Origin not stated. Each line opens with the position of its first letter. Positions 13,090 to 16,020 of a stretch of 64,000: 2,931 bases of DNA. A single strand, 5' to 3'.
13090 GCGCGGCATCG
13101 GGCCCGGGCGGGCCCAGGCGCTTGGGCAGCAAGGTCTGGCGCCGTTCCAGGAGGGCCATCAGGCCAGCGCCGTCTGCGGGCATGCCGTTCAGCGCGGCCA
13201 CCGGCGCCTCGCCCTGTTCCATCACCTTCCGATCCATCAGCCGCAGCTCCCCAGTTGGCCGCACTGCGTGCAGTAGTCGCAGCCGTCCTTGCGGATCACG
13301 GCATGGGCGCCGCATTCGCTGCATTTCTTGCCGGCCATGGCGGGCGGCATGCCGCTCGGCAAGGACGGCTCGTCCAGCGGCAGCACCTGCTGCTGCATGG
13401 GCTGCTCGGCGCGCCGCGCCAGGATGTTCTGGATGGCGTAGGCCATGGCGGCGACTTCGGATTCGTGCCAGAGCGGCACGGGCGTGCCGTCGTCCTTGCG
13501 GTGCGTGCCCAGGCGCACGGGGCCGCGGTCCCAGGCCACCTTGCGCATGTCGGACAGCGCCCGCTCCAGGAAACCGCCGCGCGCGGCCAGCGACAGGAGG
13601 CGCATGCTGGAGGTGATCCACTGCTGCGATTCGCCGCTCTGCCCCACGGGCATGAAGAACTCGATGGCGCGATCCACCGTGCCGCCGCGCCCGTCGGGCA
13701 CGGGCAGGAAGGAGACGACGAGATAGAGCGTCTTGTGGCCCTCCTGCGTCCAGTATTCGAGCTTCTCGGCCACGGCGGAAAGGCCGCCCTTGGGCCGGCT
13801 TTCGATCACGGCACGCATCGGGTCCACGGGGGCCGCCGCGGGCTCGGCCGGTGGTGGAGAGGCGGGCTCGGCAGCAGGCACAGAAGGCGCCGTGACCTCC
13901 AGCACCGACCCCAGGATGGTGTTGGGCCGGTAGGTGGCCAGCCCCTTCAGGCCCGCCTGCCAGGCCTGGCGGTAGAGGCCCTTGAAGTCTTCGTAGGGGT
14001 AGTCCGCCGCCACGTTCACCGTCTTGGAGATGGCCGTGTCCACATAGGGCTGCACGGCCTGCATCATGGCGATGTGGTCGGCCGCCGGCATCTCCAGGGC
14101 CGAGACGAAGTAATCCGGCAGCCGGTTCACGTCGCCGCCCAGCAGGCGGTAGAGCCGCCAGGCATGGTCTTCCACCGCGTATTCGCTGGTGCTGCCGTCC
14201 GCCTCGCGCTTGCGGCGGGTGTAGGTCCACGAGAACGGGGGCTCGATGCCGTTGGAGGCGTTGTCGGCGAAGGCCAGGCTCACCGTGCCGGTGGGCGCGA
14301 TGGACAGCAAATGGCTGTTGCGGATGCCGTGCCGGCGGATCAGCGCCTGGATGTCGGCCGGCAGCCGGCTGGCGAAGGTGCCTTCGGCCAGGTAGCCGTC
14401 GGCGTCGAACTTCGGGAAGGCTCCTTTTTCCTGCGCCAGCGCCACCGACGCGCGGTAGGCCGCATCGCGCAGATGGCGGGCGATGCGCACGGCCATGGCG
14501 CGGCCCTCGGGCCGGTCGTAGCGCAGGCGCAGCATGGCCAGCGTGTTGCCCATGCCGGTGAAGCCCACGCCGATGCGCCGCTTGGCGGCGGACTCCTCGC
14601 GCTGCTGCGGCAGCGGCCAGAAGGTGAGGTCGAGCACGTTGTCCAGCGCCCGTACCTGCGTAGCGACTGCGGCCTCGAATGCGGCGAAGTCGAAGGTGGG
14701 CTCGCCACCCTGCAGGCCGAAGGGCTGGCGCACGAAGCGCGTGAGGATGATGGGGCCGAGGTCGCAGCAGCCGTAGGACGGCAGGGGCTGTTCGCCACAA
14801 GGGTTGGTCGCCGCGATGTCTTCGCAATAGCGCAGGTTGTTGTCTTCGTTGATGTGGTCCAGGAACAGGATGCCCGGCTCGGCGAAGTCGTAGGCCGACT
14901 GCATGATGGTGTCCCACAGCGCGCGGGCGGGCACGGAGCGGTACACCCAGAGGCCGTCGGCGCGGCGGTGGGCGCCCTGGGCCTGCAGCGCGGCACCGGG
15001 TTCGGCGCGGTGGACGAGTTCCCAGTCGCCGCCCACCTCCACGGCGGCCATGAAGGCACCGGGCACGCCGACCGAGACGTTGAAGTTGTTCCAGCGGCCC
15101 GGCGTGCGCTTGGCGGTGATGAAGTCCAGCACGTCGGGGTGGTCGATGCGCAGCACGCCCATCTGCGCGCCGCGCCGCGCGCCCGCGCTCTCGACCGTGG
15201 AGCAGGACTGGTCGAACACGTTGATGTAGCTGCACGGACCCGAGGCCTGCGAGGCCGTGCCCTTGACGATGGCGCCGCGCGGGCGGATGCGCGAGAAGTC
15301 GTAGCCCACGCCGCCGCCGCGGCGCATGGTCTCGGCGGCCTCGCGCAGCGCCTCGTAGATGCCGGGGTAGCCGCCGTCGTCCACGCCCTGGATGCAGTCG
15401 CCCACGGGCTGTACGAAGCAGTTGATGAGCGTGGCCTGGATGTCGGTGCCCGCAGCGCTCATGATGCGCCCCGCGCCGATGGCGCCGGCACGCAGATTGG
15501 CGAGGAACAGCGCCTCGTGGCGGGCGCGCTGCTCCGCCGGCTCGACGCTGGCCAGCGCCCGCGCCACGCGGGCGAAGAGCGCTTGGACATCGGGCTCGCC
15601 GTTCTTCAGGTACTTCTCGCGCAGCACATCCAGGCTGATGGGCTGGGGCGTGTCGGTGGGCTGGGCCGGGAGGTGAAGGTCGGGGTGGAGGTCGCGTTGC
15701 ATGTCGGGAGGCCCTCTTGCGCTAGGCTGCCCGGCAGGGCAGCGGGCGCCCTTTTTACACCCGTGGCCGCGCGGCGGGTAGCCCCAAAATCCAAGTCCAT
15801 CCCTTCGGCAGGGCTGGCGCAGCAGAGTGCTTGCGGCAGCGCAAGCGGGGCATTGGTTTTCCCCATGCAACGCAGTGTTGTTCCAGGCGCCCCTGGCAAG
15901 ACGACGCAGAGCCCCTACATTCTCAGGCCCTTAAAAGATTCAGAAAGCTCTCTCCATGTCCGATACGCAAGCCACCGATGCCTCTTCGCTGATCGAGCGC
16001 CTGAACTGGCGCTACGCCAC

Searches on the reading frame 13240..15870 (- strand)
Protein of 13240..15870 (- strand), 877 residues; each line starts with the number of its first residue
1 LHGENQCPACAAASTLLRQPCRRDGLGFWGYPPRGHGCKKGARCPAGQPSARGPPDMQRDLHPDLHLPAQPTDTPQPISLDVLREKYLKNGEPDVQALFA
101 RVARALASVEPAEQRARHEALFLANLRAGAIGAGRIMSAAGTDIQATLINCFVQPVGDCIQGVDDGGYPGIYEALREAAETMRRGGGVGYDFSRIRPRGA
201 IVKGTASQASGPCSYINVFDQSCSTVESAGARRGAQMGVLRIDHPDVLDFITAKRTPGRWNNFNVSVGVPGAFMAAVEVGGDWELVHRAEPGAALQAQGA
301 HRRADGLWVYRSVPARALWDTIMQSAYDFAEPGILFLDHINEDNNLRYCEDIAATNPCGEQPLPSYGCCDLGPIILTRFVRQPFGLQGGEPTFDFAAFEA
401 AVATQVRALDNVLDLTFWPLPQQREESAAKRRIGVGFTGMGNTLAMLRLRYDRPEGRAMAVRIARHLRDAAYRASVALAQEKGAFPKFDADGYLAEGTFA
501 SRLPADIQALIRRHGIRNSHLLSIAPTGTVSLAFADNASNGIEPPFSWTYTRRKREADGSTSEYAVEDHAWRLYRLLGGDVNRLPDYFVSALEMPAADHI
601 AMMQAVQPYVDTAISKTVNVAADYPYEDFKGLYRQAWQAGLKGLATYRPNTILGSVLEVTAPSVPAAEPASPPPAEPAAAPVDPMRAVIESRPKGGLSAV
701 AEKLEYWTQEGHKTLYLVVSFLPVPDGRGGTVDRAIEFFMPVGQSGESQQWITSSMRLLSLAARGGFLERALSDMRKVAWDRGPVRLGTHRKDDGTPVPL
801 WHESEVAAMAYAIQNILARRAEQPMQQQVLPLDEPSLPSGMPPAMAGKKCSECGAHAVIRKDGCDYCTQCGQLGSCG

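Call 87: search_protein_families(library=pfam, proteins=[window:13240-15870:-], max_evalue=0.00001)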
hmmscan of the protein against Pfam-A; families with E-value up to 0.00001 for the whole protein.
window:13240-15870:- (877 aa): 2 families
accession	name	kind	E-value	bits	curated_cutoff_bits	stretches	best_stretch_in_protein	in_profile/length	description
PF02867.20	Ribonuc_red_lgC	-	3.9e-123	412.3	23.9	1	151-647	3-523/523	Ribonucleotide reductase, barrel domain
PF00317.26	Ribonuc_red_lgN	-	2.1e-08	34.5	28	1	76-143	4-75/77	Ribonucleotide reductase, all-alpha domain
